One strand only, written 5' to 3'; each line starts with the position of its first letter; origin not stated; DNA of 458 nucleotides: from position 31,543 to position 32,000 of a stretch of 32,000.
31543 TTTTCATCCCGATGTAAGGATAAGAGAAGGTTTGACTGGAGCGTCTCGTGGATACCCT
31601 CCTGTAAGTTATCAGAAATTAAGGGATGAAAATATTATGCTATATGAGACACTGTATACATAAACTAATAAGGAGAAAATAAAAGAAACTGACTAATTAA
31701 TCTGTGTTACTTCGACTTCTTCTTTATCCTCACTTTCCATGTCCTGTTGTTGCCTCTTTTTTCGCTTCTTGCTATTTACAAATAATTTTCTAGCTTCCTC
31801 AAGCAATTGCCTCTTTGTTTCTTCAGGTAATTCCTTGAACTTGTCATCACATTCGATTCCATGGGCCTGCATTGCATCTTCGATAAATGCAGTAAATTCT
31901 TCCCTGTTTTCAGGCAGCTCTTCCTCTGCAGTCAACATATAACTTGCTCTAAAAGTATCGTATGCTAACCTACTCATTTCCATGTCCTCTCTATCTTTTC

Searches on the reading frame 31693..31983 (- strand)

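Call 3: search_protein_families(library=pfam, proteins=[window:31693-31983:-], max_evalue=1)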
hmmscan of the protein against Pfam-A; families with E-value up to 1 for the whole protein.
window:31693-31983:- (96 aa): 2 families
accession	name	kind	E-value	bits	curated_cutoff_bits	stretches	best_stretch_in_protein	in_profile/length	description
PF17755.6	UvrA_DNA-bind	-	0.0038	17.9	23.2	1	30-80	29-79/110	UvrA DNA-binding domain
PF09995.15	MPAB_Lcp_cat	-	0.12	12.9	23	1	11-62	128-180/231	ER-bound oxygenase mpaB/B'/Rubber oxygenase, catalytic domain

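Call 17: search_protein_families(library=phrogs, proteins=[window:31693-31983:-], max_evalue=0.01)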
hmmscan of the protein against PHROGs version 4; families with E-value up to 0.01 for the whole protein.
window:31693-31983:- (96 aa): 0 families
